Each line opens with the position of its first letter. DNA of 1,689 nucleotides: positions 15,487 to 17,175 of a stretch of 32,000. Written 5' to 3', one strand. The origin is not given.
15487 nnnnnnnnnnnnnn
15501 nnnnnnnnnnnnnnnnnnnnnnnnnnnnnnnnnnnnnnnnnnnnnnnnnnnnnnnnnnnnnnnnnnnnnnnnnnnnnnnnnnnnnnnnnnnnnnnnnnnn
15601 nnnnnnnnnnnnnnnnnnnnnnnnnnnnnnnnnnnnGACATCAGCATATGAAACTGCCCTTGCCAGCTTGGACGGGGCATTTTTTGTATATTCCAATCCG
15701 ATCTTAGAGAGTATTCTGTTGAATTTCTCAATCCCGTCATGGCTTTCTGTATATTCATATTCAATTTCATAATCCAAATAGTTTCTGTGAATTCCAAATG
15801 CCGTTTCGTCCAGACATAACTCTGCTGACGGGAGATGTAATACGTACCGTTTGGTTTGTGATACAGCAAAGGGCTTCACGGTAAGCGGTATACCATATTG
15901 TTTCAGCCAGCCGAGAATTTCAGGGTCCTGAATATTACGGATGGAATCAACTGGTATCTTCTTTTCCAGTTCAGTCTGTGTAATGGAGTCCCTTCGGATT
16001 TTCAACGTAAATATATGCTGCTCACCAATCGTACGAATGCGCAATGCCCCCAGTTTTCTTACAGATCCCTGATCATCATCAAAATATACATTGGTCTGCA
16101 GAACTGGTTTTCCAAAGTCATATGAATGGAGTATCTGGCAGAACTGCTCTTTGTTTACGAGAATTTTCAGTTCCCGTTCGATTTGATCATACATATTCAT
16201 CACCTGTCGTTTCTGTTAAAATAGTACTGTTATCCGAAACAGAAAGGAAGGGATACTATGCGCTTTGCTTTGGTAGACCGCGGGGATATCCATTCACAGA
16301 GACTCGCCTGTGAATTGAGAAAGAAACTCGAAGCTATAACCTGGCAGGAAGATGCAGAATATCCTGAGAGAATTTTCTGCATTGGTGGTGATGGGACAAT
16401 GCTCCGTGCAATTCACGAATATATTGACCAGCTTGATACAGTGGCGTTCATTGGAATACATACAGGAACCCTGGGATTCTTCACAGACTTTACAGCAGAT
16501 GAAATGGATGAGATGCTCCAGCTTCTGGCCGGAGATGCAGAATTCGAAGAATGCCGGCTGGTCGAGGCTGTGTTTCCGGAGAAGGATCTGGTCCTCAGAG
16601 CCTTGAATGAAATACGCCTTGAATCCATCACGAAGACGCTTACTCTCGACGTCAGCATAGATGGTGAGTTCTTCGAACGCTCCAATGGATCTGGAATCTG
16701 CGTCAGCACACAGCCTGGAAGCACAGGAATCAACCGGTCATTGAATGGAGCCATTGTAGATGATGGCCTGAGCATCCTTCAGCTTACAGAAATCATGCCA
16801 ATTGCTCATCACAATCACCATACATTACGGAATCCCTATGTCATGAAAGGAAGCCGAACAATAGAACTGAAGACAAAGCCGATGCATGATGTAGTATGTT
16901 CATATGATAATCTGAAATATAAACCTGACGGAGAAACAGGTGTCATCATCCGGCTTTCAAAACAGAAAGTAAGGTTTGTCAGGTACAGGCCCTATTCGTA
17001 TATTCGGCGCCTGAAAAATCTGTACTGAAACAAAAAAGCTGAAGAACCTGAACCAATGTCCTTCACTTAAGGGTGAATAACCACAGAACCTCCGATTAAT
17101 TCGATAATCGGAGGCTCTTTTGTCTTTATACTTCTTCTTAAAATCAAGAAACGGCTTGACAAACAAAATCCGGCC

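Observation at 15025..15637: HTH plus coiled-coil protein directly downstream of the array: candidate cognate binder with RacA-like or plasmid-partition-like architecture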

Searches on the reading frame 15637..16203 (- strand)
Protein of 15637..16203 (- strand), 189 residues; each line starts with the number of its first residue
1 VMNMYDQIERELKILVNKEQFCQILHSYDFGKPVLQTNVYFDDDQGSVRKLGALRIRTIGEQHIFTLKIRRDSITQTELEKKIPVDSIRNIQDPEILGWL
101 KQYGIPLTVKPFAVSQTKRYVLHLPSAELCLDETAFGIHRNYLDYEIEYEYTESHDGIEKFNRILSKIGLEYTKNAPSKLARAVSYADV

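Call 72: search_protein_families(library=pfam, proteins=[window:15637-16203:-], max_evalue=0.00001)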
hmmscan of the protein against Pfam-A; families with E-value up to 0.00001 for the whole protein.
window:15637-16203:- (189 aa): 1 family
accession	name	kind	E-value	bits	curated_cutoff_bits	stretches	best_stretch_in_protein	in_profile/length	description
PF01928.26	CYTH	-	7.6e-16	58.9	23.2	1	8-169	2-165/179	CYTH domain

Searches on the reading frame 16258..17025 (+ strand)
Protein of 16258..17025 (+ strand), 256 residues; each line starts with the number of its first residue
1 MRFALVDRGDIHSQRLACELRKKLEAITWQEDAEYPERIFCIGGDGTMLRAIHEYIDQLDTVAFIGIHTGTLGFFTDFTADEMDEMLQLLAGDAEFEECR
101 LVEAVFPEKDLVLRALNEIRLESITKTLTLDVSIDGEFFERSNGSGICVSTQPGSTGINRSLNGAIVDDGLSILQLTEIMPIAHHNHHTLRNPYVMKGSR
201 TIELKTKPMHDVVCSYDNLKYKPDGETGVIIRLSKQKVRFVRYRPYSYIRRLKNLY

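Call 72: search_protein_families(library=pfam, proteins=[window:16258-17025:+], max_evalue=0.00001)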
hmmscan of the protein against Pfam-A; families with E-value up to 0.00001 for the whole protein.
window:16258-17025:+ (256 aa): 2 families
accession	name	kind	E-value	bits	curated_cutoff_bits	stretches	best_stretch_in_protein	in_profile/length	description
PF20143.4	NAD_kinase_C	-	7.9e-08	32.5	23.7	1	120-242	7-125/126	ATP-NAD kinase C-terminal domain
PF01513.26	NAD_kinase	-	2.5e-07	31.5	25.5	1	39-90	76-125/130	ATP-NAD kinase N-terminal domain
